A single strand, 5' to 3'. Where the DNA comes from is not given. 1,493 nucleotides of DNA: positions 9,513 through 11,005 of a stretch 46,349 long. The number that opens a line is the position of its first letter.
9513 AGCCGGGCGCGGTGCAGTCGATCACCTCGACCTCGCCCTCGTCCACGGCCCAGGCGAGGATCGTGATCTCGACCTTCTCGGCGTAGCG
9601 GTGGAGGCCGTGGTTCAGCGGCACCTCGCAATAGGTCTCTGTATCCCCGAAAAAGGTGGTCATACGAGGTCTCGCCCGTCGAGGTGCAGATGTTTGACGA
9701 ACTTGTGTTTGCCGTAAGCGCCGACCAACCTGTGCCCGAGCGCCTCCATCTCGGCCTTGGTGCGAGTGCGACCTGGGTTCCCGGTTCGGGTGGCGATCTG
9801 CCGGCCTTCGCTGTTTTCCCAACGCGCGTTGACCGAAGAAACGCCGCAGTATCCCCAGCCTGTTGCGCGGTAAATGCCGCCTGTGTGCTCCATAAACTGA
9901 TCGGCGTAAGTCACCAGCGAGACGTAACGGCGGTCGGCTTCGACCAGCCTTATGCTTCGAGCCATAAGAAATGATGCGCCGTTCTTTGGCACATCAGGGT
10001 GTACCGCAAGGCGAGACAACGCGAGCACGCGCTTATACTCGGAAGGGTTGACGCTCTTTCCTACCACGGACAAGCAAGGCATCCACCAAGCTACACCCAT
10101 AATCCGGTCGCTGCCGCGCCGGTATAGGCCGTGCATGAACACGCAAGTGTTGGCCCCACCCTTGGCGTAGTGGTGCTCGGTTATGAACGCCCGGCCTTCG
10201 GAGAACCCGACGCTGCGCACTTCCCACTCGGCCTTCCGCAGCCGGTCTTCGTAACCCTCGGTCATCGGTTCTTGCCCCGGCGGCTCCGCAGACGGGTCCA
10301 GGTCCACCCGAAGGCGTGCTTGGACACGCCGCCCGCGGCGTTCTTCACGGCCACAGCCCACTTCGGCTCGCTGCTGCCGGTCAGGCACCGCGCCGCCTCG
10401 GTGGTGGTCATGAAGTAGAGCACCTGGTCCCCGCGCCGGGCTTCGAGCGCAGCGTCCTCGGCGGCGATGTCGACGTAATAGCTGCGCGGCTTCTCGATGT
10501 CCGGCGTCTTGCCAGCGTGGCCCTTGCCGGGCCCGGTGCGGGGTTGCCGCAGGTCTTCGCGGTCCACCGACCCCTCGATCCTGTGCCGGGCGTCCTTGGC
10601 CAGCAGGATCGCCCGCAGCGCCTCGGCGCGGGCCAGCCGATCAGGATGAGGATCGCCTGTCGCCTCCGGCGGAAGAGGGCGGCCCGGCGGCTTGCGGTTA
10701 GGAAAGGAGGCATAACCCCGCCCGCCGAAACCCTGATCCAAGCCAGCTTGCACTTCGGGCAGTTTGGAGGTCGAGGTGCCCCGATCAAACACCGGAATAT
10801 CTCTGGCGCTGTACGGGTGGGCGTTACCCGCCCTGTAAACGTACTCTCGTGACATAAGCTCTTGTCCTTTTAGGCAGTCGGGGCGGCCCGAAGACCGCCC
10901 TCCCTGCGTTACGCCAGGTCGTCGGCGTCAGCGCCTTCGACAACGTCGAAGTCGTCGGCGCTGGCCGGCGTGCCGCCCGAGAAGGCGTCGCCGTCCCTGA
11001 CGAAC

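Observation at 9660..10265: Mom-like GNAT-fold gene coupled to the DNA polymerase: possible DNA hypermodification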

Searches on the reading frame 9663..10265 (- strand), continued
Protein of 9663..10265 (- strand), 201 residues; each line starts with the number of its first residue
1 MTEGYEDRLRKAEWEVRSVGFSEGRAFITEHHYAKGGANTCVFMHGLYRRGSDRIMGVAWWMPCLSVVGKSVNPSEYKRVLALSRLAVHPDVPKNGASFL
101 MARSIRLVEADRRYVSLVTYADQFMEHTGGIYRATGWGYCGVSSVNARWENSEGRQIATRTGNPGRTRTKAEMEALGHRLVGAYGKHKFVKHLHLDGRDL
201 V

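Call 32: find_encoding_contigs(protein=P0085, flank=8000, max_places=2)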
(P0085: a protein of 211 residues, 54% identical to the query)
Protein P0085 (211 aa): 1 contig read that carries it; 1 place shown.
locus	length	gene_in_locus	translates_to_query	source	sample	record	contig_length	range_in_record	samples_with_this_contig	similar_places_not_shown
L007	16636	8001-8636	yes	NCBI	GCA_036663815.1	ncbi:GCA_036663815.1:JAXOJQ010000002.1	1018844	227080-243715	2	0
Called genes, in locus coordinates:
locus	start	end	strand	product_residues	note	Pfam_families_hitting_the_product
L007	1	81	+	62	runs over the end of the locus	-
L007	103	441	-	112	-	-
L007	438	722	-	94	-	-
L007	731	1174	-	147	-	-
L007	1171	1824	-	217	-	-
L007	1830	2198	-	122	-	-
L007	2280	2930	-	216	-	PF10983:DUF2793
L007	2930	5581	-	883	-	PF13550:Phage-tail_3 (weak)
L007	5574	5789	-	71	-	-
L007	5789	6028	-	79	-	-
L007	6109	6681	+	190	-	-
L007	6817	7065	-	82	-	-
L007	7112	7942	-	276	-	PF09931:Phage_phiJL001_Gp84_N (weak), PF09356:Phage_BR0599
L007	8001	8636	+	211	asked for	PF25680:Mom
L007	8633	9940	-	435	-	-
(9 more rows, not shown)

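Call 33: fold_search(model_id=the predicted structure, library=pdb)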
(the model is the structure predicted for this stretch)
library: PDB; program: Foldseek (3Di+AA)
matches with E <= 10: 1068; with E <= 0.001: 234
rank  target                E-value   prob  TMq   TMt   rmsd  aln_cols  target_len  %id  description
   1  8bv8_B                1.2e-11  1.00  0.69  0.69   3.0       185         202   16  Crystal structure of the phage Mu protein Mom inactive mutant S124A (released 2023-12-20)
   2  8bv8_A                1.8e-11  1.00  0.74  0.68   3.6       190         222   16  Crystal structure of the phage Mu protein Mom inactive mutant S124A (released 2023-12-20)
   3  4j3g_D                4.0e-06  1.00  0.51  0.61   5.8       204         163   14  Crystal structure of Ribosomal-protein-alanine N-acetyltransferase from Brucella melitensis (released 2013-03-13)
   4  7civ                  5.0e-06  1.00  0.49  0.46  10.2       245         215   11  Crystal Structure of Agmatine N-Acetyltransferase mutant S171A in complex with Ac-CoA (released 2021-08-18)
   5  4jwp_A                6.0e-06  1.00  0.50  0.60   5.9       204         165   14  Crystal structure of Ribosomal-protein-alanine N-acetyltransferase from Brucella melitensis in complex with Acetyl CoA (released 2013-05-01)
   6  2jlm_D                6.7e-06  1.00  0.52  0.56   6.5       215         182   10  Structure of a Putative Acetyltransferase (ACIAD1637) from Acinetobacter baylyi ADP1 (released 2009-01-20)
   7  2cnm_A                9.0e-06  1.00  0.54  0.70   5.0       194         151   11  RimI - Ribosomal S18 N-alpha-protein acetyltransferase in complex with a bisubstrate inhibitor (Cterm-Arg-Arg-Phe-Tyr- (released 2007-05-22)
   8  7ciu_A                9.0e-06  1.00  0.50  0.48   9.3       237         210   12  Crystal Structure of Agmatine N-Acetyltransferase mutant S171A apo form (released 2021-07-21)
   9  4j3g_A                1.0e-05  1.00  0.50  0.60   5.9       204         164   14  Crystal structure of Ribosomal-protein-alanine N-acetyltransferase from Brucella melitensis (released 2013-03-13)
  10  1vhs_B                1.5e-05  1.00  0.48  0.60   7.2       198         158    8  Crystal structure of a putative phosphinothricin N-acetyltransferase (released 2003-12-30)
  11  2jlm_B                1.5e-05  1.00  0.52  0.57   6.8       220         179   11  Structure of a Putative Acetyltransferase (ACIAD1637) from Acinetobacter baylyi ADP1 (released 2009-01-20)
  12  5k9n_A                1.5e-05  1.00  0.49  0.47   9.3       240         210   12  Structural and Mechanistic Analysis of Drosophila melanogaster Polyamine N acetyltransferase, an enzyme that Catalyzes (released 2017-06-07)
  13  5dwn_A                1.7e-05  1.00  0.51  0.56   6.5       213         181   14  Crystal structure of Phosphinothricin N-acetyltransferase from Brucella ovis in complex with AcetylCoA <structure_deta (released 2015-10-28)
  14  9igk_C                1.8e-05  1.00  0.53  0.59   5.8       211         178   10  Crystal structure of P. syringae phosphinothricin acetyltransferase PSPTO_3321 (released 2025-03-12)
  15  5t7d_C                1.9e-05  1.00  0.53  0.60   5.9       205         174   12  Crystal structure of Streptomyces hygroscopicus bialaphos resistance (BAR) protein in complex with acetyl coenzyme A (released 2017-06-07)
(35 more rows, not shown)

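Call 38: get_annotated_region(hit=H3, flank=200)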
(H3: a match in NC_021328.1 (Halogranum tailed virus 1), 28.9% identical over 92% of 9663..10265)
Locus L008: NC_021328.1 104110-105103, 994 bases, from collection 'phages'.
description: Halovirus HGTV-1, complete genome.
organism: Halogranum tailed virus 1 (NCBI taxid 1273749)
taxonomy: Viruses; Duplodnaviria; Heunggongvirae; Uroviricota; Caudoviricetes; Thumleimavirales; Halomagnusviridae; Hagravirus; Hagravirus HGTV1
host: Halogranum sp. SS5-1; source: -; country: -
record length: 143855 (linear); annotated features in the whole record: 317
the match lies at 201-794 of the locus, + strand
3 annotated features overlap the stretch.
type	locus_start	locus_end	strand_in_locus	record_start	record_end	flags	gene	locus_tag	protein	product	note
CDS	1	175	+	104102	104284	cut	214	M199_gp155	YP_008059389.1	hypothetical protein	-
CDS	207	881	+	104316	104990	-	215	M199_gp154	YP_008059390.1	Mom-like DNA modification protein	-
CDS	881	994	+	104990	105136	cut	216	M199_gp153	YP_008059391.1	hypothetical protein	-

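Call 39: get_annotated_region(hit=H4, flank=200)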
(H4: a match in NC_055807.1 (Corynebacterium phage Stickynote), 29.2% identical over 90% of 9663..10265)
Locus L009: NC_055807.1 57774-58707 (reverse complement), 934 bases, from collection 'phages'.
description: Corynebacterium phage Stickynote, complete genome.
organism: Corynebacterium phage Stickynote (NCBI taxid 2588503)
taxonomy: Viruses; Duplodnaviria; Heunggongvirae; Uroviricota; Caudoviricetes; Zierdtviridae; Toshachvirinae; Ceetrepovirus; Ceetrepovirus stickynote
host: Corynebacterium vitaeruminis NCIB 9291; source: sewage influent; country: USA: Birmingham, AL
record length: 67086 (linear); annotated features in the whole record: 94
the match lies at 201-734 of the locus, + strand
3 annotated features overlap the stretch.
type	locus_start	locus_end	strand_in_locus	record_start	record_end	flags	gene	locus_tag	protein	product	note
CDS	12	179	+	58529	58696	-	79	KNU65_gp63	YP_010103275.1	hypothetical protein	-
CDS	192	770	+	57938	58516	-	78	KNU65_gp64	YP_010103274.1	Mom-like DNA modification protein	-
CDS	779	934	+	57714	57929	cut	77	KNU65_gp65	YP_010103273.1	hypothetical protein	-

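Call 40: get_annotated_region(hit=H9, flank=200)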
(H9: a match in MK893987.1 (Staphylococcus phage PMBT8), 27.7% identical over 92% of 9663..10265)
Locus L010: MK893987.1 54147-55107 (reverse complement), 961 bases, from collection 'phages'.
description: Staphylococcus phage PMBT8, complete genome.
organism: Staphylococcus phage PMBT8 (NCBI taxid 2590894)
taxonomy: Viruses; Duplodnaviria; Heunggongvirae; Uroviricota; Caudoviricetes; Sextaecvirus
host: Staphylococcus hyicus 07/02 4A; source: piglet; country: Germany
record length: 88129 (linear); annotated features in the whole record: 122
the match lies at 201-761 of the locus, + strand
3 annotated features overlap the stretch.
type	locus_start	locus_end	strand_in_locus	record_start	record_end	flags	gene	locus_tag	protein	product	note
CDS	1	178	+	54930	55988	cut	-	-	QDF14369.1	hypothetical protein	-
CDS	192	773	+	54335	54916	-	-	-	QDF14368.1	hypothetical protein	-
CDS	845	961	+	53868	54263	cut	-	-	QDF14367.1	hypothetical protein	-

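Call 41: get_annotated_region(hit=H28, flank=200)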
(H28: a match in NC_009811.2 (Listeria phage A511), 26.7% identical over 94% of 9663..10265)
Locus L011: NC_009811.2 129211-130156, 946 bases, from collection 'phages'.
description: Listeria phage A511, complete genome.
organism: Listeria phage A511 (NCBI taxid 2908169)
taxonomy: Viruses; Duplodnaviria; Heunggongvirae; Uroviricota; Caudoviricetes; Herelleviridae; Jasinkavirinae; Pecentumvirus; Pecentumvirus A511
host: Listeria monocytogenes; source: -; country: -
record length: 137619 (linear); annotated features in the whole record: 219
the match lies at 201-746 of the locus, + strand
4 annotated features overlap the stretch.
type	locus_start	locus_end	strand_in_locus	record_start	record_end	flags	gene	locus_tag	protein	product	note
CDS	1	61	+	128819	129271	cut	-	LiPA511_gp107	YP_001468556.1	gp176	-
CDS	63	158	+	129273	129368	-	-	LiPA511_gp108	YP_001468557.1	gp177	-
CDS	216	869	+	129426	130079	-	-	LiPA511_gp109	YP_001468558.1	Mom-like DNA modification protein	-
CDS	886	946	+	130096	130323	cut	-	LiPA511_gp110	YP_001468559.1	gp179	-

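Call 42: get_annotated_region(hit=H40, flank=200)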
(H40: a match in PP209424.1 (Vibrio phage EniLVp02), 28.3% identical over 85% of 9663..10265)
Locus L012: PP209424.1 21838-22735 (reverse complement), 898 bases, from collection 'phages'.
description: Vibrio phage EniLVp02, complete genome.
organism: Vibrio phage EniLVp02 (NCBI taxid 3116828)
taxonomy: Viruses; Duplodnaviria; Heunggongvirae; Uroviricota; Caudoviricetes; Straboviridae
host: Vibrio parahaemolyticus TA01; source: retailed shrimp sample; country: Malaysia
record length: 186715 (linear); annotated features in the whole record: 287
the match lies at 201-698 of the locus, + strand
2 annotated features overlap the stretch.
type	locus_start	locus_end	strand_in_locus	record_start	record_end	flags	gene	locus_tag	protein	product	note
CDS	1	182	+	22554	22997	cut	-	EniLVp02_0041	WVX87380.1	head morphogenesis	head and packaging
CDS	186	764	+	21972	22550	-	-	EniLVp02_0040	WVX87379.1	Mom-like DNA modification protein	-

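Call 52: find_related_loci(query=A1, collection=viral_contigs, flank=6000)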
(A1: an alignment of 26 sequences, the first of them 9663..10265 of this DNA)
Query A1 (201 aa) in viral_contigs; peptide patterns used: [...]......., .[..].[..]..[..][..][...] (x = any residue, [..] = any of these).
115 stretches matched a pattern; 40 encode a relative of the query (tblastn E <= 1e-3); 40 distinct loci.
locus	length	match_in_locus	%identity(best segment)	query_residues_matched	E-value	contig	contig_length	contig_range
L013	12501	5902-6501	92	1-200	1e-125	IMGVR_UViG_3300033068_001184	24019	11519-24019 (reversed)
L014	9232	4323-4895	55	8-201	8e-70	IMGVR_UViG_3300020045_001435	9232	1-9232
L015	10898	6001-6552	57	9-194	3e-67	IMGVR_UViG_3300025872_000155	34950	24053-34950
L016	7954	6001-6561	52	9-200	3e-66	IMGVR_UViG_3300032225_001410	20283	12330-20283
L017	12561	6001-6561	53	5-193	1e-64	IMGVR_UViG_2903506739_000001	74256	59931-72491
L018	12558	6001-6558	53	5-193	4e-63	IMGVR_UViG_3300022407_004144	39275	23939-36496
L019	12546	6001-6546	53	9-193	4e-62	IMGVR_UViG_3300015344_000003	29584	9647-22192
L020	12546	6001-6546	53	9-193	4e-61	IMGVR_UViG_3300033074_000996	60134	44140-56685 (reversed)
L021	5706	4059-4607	49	8-193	2e-60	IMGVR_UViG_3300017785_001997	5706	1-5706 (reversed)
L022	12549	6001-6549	49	8-193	2e-60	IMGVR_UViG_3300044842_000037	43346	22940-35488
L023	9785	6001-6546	48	9-193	8e-60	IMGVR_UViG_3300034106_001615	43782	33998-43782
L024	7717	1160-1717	47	5-193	9e-59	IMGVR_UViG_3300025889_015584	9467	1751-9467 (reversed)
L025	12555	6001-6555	47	6-193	8e-59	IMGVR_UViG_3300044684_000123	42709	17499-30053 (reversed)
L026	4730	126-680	48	7-193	5e-58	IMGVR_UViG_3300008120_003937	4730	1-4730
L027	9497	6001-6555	48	7-193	5e-58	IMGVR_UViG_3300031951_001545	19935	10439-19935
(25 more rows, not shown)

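Call 59: search_protein_families(library=ncbifam, proteins=[window:9663-10265:-], max_evalue=0.01)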
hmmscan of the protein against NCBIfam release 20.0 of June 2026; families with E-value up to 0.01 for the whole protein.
window:9663-10265:- (201 aa): 1 family
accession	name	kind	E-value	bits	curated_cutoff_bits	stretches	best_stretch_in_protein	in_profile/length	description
NF045478.1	XF1762_fam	equivalog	8.6e-09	35.4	50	1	16-156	2-130/143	XF1762 family protein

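Call 60: search_protein_families(library=padloc, proteins=[window:9663-10265:-], max_evalue=0.01)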
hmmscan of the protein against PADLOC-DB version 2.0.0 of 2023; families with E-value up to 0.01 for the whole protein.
window:9663-10265:- (201 aa): 0 families

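Call 63: search_protein_representatives(protein=window:9663-10265:-)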
Query: 201 residues. Proteins with E-value up to 0.001 (for the whole library): 1240; up to 1e-10: 294; up to 1e-30: 68. The best 150 are listed.
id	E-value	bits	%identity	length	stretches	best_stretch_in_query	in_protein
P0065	5.0e-61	222.4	57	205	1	9-193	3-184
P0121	4.2e-56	206.3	55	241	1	9-193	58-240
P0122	3.8e-55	203.2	61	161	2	84-200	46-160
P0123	2.3e-51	190.8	50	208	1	9-194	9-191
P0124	6.2e-49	182.9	46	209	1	8-193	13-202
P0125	2.3e-45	171.2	40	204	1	7-199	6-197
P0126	2.9e-45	170.9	46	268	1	9-196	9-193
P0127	1.4e-43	165.5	51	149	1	44-194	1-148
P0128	1.7e-43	165.1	49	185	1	14-193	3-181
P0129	1.9e-43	164.9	46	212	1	8-192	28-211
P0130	6.8e-43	163.2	43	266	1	7-189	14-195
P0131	8.3e-43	162.9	44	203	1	8-195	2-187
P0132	1.0e-42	162.6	51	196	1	28-179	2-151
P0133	1.5e-42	162.0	48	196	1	8-193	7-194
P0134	1.9e-41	158.5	46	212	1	5-189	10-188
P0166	3.0e-34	135.0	39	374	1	4-191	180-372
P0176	1.4e-32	129.5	41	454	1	22-191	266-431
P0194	1.0e-29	120.1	43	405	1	12-193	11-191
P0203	1.7e-28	116.2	37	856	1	9-196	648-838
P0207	3.5e-28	115.1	41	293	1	10-190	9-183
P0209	3.6e-28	115.1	37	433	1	9-190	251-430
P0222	4.4e-27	111.6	36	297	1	8-192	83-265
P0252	2.7e-24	102.4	40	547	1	9-194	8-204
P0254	4.9e-24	101.6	35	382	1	22-189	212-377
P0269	1.6e-22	96.6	28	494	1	9-189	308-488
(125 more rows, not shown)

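Call 64: search_protein_families(library=pfam, proteins=[P0203, P0176, P0209, P0252, P0269, P0166, P0254, P0194, P0207, P0222], max_evalue=0.001)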
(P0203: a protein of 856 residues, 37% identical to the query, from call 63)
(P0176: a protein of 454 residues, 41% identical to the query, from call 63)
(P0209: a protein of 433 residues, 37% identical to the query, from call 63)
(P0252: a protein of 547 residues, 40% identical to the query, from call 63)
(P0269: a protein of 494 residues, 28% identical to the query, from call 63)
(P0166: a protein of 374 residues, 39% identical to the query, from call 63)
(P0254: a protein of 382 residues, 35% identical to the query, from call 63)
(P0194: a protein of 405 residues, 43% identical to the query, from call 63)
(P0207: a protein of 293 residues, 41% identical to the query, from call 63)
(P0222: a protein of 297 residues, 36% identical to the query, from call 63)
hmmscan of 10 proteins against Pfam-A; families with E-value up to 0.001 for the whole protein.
P0203 (856 aa): 1 family
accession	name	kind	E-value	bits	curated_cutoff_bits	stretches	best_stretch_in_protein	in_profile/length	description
PF25680.1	Mom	-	5e-31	108.4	27.1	1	652-840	1-190/202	Mom protein family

P0176 (454 aa): 4 families
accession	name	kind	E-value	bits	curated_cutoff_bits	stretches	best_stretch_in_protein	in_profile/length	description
PF01761.26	DHQ_synthase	-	8e-45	151.6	24.2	1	68-180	2-114/115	3-dehydroquinate synthase N-terminal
PF24621.2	DHQS_C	-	3.3e-26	92.4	27.6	1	182-270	1-89/144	3-dehydroquinate synthase C-terminal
PF25680.1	Mom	-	7.7e-25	88.2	27.1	1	265-446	9-202/202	Mom protein family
PF13685.12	Fe-ADH_2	-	4.9e-07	30.3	28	1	17-175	2-149/149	Iron-containing alcohol dehydrogenase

P0209 (433 aa): 1 family
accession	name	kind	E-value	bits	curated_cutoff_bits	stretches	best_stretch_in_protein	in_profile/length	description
PF25680.1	Mom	-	1e-29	104.1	27.1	1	256-404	2-149/202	Mom protein family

P0252 (547 aa): 3 families
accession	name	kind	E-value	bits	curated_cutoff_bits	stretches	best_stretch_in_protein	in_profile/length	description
PF04002.20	RadC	-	2.6e-31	108.5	22.1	1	411-533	2-120/121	RadC-like JAB domain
PF25680.1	Mom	-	1.1e-20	74.6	27.1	1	18-175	4-149/202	Mom protein family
PF14464.11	Prok-JAB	-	0.00021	21.6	25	1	427-502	16-92/114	Prokaryotic homologs of the JAB domain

P0269 (494 aa): 1 family
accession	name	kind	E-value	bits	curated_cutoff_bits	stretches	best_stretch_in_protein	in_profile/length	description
PF25680.1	Mom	-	1.8e-22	80.5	27.1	1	313-461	2-149/202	Mom protein family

P0166 (374 aa): 3 families
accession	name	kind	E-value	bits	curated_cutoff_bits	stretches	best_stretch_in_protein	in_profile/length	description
PF25680.1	Mom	-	2e-25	90.1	27.1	1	190-341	2-149/202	Mom protein family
PF00293.34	NUDIX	-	4.1e-16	59.6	21.1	1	6-111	4-118/134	NUDIX domain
PF14815.12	NUDIX_4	-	3.2e-07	30.6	35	1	10-123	3-110/113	NUDIX domain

P0254 (382 aa): 1 family
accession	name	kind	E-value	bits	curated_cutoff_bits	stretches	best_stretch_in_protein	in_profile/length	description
PF25680.1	Mom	-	6.3e-27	95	27.1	1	206-365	4-165/202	Mom protein family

P0194 (405 aa): 1 family
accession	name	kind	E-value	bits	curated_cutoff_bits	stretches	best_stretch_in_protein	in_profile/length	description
PF25680.1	Mom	-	1e-27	97.6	27.1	1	13-162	2-149/202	Mom protein family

P0207 (293 aa): 1 family
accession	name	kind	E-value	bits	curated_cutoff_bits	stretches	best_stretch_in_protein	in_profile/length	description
PF25680.1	Mom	-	7.4e-23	81.7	27.1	1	13-158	2-149/202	Mom protein family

P0222 (297 aa): 1 family
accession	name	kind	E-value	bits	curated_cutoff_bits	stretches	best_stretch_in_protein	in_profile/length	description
PF25680.1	Mom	-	1e-22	81.3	27.1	1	89-236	2-147/202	Mom protein family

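Call 69: fold_search(model_id=the predicted structure, library=viral)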
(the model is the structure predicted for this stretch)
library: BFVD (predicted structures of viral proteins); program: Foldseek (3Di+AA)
matches with E <= 10: 606; with E <= 0.001: 57
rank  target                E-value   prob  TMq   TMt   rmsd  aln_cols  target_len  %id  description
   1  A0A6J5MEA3            4.5e-23  1.00  0.83  0.87   2.0       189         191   42  Uncharacterized protein [uncultured Caudovirales phage]
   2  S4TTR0                1.1e-15  1.00  0.77  0.77   3.5       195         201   23  Mom [Salmonella phage FSL SP-031]
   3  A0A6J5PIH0            1.5e-15  1.00  0.77  0.77   4.8       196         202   23  NAT_SF domain containing protein [uncultured Caudovirales phage]
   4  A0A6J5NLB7            1.3e-13  1.00  0.65  0.67   4.6       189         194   22  NAT_SF domain containing protein [uncultured Caudovirales phage]
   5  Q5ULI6                2.5e-12  1.00  0.65  0.56   4.6       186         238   23  Orf128 [Lactobacillus phage LP65]
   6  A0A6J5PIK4            4.0e-11  1.00  0.61  0.65   7.9       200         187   22  Uncharacterized protein [uncultured Caudovirales phage]
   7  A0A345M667            5.4e-11  1.00  0.58  0.66   9.0       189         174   24  (no name in the UniProt tables at hand)
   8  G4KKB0                7.2e-11  1.00  0.68  0.26   4.4       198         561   15  (no name in the UniProt tables at hand)
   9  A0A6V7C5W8            1.8e-10  1.00  0.79  0.58   3.0       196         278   19  (no name in the UniProt tables at hand)
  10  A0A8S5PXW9            3.2e-10  1.00  0.69  0.27   4.3       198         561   16  Endonuclease-like protein [Myoviridae sp. ctgsk7]
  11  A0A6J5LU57            6.8e-10  1.00  0.61  0.15   4.3       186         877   19  ART-PolyVal-like domain-containing protein [uncultured Caudovirales phage]
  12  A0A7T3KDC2            1.2e-09  1.00  0.64  0.70   4.8       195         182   18  Putative homing endonuclease [Campylobacter phage F336]
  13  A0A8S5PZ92            1.4e-09  1.00  0.62  0.59   4.8       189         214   18  Aspartate 1-decarboxylase [Siphoviridae sp. ctG0D7]
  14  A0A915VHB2            2.0e-09  1.00  0.66  0.27   3.9       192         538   17  (no name in the UniProt tables at hand)
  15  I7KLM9                2.5e-09  1.00  0.68  0.36   4.4       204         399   19  Homing endonuclease [Campylobacter phage CP21]
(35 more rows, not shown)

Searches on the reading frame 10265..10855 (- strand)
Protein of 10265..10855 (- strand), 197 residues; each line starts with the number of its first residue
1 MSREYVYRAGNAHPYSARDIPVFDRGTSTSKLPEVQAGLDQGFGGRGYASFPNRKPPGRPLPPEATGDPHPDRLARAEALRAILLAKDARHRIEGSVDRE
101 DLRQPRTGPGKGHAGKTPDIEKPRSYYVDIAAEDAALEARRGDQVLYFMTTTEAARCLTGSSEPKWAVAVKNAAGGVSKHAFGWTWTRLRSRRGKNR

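Call 3: search_protein_families(library=pfam, proteins=[window:10265-10855:-], max_evalue=1)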
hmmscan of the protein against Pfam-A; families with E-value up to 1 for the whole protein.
window:10265-10855:- (197 aa): 0 families

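Call 4: search_protein_families(library=phrogs, proteins=[window:10265-10855:-], max_evalue=0.01)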
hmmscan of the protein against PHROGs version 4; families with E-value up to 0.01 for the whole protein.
window:10265-10855:- (197 aa): 0 families

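Call 59: search_protein_families(library=ncbifam, proteins=[window:10265-10855:-], max_evalue=0.01)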
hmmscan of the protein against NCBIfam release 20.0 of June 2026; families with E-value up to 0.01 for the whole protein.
window:10265-10855:- (197 aa): 0 families

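Call 60: search_protein_families(library=padloc, proteins=[window:10265-10855:-], max_evalue=0.01)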
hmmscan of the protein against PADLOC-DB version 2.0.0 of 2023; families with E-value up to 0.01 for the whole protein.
window:10265-10855:- (197 aa): 0 families

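Call 70: search_solved_structures(query=window:10265-10855:-, max_evalue=10, show_alignments=1)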
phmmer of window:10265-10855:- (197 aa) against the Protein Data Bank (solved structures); distinct sequences matched with E-value up to 10: 0.

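Call 71: search_dna_similar(query=window:10265-10855:-, collection=phages, mode=protein, max_rows=15, max_evalue=0.01)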
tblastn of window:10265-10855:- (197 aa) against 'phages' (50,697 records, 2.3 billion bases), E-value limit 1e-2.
No match.
